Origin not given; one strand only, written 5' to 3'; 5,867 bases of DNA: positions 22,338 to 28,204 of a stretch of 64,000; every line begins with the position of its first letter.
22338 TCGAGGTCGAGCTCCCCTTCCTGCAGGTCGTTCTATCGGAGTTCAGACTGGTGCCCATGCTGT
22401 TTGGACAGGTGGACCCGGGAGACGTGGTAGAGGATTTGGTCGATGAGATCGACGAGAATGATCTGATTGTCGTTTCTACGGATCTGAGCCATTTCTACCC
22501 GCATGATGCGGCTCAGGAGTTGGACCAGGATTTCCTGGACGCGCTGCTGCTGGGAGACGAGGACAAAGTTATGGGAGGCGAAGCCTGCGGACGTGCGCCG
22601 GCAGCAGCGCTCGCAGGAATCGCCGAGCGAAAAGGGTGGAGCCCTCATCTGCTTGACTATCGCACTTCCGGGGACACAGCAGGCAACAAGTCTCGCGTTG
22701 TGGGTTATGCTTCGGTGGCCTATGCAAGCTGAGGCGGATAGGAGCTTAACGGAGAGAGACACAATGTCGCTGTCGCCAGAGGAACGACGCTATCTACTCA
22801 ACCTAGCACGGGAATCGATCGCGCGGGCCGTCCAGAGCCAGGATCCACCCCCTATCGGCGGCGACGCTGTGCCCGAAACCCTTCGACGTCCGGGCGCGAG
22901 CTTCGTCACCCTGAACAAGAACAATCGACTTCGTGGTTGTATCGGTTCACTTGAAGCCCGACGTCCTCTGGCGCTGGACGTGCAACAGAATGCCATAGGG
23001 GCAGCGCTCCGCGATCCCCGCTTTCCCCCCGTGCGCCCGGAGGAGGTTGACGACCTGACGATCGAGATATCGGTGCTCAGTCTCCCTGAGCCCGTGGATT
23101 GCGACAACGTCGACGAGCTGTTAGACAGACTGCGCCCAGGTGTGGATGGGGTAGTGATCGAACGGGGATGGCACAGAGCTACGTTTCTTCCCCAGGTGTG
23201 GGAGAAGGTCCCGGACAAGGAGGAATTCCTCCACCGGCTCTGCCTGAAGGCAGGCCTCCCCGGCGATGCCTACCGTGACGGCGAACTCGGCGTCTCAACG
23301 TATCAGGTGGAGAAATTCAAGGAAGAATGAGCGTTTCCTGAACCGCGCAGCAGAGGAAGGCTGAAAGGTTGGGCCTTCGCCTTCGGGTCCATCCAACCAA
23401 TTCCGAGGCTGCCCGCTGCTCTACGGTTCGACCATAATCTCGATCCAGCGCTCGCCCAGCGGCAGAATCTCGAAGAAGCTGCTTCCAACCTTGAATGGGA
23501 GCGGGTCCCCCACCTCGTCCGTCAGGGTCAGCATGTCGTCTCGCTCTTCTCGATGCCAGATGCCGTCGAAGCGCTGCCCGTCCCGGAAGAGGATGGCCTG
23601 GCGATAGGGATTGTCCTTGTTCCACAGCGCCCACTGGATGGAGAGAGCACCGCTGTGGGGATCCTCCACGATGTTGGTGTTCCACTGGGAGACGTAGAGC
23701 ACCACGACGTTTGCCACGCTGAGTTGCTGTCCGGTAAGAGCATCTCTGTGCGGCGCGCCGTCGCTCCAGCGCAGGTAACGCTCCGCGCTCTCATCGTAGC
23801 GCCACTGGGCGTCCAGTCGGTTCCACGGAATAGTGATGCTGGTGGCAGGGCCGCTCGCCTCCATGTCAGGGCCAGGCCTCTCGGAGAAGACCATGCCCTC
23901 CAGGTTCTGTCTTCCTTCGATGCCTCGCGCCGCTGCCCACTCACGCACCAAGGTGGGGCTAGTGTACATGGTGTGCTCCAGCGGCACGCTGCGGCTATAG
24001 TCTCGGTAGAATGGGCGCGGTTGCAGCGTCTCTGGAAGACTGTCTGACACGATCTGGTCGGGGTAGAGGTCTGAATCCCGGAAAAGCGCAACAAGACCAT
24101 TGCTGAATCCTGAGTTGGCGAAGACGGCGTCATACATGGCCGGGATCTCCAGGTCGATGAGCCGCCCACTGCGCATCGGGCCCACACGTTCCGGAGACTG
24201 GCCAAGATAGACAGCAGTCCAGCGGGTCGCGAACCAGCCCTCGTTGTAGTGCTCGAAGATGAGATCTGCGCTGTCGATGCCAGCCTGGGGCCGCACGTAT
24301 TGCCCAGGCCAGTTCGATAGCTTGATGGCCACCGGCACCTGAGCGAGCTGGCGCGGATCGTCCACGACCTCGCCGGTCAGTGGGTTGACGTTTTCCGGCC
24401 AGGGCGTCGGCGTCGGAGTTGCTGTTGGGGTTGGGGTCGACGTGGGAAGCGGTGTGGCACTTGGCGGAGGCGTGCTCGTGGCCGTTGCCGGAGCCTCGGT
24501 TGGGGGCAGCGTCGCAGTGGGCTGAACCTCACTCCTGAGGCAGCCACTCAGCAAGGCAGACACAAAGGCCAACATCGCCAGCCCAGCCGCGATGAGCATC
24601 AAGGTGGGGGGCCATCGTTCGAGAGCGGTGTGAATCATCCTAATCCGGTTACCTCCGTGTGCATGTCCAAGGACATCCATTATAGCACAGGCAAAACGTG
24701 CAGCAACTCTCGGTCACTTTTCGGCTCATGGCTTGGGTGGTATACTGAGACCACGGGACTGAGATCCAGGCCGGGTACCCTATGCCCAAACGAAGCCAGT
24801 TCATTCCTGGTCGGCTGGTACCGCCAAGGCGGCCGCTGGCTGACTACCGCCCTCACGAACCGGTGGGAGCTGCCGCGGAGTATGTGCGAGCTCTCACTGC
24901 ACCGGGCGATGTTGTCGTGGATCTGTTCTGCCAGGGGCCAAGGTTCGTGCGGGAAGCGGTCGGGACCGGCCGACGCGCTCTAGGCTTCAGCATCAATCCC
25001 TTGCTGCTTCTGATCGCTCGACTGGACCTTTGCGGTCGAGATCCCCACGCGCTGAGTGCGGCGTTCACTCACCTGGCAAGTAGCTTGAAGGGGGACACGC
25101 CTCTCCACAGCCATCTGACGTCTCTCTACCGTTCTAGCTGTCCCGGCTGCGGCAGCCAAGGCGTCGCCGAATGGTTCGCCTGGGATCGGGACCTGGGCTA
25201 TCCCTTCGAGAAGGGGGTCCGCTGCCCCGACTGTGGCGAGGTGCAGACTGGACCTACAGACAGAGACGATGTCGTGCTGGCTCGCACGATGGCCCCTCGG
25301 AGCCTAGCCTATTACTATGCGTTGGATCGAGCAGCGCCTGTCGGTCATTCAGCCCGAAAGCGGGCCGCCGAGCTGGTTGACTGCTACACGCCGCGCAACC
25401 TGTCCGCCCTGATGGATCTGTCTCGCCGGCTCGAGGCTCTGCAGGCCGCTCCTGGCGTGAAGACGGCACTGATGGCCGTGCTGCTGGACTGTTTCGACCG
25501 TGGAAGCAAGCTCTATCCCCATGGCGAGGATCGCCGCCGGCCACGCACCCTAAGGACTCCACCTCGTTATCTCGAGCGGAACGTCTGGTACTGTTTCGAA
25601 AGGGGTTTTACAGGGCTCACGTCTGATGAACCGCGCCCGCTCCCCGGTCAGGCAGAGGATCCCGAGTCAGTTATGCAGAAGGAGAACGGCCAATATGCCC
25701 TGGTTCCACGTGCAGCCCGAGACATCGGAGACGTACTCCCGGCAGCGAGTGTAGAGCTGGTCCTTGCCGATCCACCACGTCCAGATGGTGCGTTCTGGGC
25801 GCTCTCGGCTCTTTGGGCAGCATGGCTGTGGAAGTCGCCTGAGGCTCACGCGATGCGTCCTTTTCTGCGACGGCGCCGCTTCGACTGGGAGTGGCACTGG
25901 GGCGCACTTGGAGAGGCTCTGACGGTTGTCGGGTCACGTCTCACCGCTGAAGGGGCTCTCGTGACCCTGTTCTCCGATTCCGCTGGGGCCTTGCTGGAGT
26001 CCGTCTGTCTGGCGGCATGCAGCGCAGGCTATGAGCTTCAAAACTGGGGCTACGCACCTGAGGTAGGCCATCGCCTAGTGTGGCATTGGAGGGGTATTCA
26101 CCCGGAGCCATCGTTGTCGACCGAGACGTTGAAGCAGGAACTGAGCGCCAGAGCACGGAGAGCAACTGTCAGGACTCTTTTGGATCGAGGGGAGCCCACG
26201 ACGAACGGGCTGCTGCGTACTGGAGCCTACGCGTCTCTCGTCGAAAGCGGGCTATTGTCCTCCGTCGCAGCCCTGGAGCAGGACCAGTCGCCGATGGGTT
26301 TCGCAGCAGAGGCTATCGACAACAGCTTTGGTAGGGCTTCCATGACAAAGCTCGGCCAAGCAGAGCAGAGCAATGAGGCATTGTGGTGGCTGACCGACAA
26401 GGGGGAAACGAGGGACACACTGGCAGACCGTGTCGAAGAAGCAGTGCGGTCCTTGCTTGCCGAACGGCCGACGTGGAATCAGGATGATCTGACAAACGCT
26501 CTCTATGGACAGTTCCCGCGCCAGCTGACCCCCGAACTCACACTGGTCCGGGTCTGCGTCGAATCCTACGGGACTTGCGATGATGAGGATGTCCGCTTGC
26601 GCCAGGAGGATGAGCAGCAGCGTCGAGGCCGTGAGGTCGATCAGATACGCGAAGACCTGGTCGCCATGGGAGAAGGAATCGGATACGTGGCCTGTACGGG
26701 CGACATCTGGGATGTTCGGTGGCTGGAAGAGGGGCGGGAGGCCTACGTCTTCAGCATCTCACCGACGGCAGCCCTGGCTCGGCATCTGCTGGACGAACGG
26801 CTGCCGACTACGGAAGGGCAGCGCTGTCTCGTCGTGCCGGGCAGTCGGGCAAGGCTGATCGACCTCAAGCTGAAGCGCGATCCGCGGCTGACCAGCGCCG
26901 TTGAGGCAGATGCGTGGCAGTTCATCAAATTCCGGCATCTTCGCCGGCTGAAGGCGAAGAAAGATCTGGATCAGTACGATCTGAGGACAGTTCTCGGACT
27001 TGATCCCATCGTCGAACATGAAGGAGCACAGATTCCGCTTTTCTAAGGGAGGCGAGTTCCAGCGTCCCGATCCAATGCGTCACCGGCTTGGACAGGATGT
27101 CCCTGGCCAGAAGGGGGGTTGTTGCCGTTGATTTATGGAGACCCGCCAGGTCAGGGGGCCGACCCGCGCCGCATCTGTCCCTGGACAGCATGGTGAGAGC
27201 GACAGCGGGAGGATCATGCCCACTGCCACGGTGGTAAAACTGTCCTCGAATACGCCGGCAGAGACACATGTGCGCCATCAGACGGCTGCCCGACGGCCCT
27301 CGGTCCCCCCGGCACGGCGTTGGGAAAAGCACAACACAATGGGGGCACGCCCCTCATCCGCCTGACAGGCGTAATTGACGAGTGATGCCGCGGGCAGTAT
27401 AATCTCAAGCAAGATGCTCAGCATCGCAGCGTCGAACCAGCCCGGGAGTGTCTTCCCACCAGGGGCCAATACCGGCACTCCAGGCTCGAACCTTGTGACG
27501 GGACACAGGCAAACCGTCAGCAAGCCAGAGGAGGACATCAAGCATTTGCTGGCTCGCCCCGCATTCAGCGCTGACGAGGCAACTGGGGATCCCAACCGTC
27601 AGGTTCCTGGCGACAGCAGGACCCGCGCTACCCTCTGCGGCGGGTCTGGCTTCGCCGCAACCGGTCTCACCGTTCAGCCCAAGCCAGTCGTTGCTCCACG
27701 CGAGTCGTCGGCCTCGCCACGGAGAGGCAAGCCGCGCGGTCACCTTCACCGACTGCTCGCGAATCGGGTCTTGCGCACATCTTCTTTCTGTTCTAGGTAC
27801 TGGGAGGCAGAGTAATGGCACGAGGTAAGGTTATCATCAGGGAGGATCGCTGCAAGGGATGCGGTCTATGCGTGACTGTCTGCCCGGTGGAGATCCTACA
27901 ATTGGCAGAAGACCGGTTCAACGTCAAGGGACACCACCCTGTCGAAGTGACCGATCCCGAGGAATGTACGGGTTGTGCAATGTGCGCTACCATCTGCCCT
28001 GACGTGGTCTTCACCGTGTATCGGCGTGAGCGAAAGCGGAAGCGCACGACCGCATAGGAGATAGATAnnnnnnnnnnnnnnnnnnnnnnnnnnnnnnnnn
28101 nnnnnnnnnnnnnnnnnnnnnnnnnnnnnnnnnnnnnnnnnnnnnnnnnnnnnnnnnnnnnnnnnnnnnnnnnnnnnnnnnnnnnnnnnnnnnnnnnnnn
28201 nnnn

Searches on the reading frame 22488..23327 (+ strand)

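Call 78: search_protein_families(library=pfam, max_evalue=0.01, proteins=[window:22488-23327:+])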
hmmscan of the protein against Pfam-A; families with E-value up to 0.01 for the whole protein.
window:22488-23327:+ (280 aa): 1 family
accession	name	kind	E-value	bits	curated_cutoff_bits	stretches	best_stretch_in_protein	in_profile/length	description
PF01871.22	AMMECR1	-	3.3e-51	173.6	25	1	105-277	2-168/168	AMMECR1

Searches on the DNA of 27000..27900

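Call 82: search_rna_families(source=window, start=27000, end=27900, threshold=evalue, max_evalue=1)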
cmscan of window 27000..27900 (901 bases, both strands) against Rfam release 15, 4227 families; matches with E-value up to 1: 0.
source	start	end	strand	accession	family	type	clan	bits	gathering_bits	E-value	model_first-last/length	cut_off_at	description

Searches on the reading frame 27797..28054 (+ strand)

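Call 78: search_protein_families(library=pfam, max_evalue=0.01, proteins=[window:27797-28054:+])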
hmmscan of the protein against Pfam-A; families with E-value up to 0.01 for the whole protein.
window:27797-28054:+ (86 aa): 16 families
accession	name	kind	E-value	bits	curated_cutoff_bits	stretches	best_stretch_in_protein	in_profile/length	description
PF12838.12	Fer4_7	-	6.8e-15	55.7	27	2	18-68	1-49/52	4Fe-4S dicluster domain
PF00037.32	Fer4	-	1.5e-13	50.3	21.1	2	12-34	1-23/24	4Fe-4S binding domain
PF14697.11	Fer4_21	-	6.1e-12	45.9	35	2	12-34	34-57/59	4Fe-4S dicluster domain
PF13237.11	Fer4_10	-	3e-11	43.5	25.5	2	11-68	1-53/53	4Fe-4S dicluster domain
PF12837.12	Fer4_6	-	4.8e-11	42.5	25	2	12-33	2-23/24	4Fe-4S binding domain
PF12797.12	Fer4_2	-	2.4e-10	40.1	24.5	2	11-31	2-22/22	4Fe-4S binding domain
PF12800.12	Fer4_4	-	6.1e-09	35.9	24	2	17-31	2-16/17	4Fe-4S binding domain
PF13187.11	Fer4_9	-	2.1e-08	34.5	27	1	18-69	1-49/52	4Fe-4S dicluster domain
PF25160.1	LdpA_Fe-S-bd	-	2.4e-08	34.1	27.6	1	13-35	22-44/49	LdpA Fe-S cluster-binding domain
PF13484.11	Fer4_16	-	2.5e-06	28.6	30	1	18-68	1-64/66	4Fe-4S double cluster binding domain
PF13183.11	Fer4_8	-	2.8e-06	28.2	27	1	17-68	3-65/68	4Fe-4S dicluster domain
PF13459.11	Fer4_15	-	4.4e-06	27.7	22.4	1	14-41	3-29/66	4Fe-4S single cluster domain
PF13370.11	Fer4_13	-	9.7e-06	26.6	24.5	1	53-70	2-19/58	4Fe-4S single cluster domain of Ferredoxin I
PF17179.9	Fer4_22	-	4.2e-05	24.8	27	0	40-69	64-93/95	4Fe-4S dicluster domain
PF12798.12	Fer4_3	-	0.00016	22.7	27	1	19-33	1-15/15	4Fe-4S binding domain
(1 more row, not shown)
